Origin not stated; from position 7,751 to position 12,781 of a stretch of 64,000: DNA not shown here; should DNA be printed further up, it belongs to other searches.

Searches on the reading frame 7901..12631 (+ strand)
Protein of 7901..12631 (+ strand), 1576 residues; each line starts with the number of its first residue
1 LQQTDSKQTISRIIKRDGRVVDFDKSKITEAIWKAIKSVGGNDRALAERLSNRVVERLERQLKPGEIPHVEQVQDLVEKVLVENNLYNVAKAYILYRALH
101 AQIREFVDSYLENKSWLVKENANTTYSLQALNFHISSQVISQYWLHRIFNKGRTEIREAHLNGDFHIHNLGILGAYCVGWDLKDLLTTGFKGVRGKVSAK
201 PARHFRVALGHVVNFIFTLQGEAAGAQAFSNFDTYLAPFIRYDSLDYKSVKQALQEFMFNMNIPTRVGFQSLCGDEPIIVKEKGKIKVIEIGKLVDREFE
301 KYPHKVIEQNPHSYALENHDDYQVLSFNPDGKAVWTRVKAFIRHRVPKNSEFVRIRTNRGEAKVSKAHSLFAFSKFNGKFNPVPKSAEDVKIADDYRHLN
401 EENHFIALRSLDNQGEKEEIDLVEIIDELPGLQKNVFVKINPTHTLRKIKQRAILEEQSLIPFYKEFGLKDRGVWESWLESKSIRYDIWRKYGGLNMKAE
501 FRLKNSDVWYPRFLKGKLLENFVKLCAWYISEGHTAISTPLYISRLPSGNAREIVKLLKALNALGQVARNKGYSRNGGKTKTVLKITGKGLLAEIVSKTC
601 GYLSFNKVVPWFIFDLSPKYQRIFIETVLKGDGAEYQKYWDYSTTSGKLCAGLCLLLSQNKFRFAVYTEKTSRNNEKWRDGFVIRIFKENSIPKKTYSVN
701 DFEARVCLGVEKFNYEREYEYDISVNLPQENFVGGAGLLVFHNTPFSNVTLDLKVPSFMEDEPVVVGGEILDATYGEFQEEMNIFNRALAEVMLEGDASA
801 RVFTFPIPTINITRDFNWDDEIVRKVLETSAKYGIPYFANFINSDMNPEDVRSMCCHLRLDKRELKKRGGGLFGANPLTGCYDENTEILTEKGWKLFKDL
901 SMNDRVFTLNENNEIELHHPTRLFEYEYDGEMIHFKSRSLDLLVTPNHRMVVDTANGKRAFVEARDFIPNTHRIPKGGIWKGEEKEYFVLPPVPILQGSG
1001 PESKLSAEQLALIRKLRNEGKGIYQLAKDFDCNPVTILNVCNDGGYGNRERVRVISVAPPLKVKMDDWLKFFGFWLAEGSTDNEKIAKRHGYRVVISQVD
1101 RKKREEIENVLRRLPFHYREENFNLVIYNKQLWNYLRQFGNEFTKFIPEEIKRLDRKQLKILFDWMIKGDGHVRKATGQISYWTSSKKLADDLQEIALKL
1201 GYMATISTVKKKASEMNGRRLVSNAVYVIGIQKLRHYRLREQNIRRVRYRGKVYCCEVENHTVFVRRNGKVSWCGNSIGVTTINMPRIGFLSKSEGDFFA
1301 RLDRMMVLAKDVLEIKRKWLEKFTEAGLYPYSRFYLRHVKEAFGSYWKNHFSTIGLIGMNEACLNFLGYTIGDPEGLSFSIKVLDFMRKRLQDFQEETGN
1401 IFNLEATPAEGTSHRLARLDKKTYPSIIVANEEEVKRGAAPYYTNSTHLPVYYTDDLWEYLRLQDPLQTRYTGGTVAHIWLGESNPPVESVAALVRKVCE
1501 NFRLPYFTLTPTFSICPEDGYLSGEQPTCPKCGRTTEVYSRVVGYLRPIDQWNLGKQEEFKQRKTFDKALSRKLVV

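Call 8: search_protein_families(library=pfam, proteins=[window:7901-12631:+], max_evalue=0.0001)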
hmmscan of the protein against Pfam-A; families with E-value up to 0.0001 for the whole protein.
window:7901-12631:+ (1576 aa): 5 families
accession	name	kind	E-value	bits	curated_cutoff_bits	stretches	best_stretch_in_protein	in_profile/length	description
PF13597.11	NRDD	-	1.3e-180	602.2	26.2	3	1207-1566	222-562/562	Anaerobic ribonucleoside-triphosphate reductase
PF03477.21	ATP-cone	-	3.5e-23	82.4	25.8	1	12-101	2-87/88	ATP cone domain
PF14528.11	LAGLIDADG_3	-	1e-12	48.6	22.5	1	1167-1224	11-70/82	LAGLIDADG-like domain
PF14890.11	Intein_splicing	-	2.6e-09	37.5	35.8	0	289-743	10-155/155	Intein splicing domain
PF01079.26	Hint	-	5.3e-05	23.4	29.7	0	323-392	38-110/213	Hint module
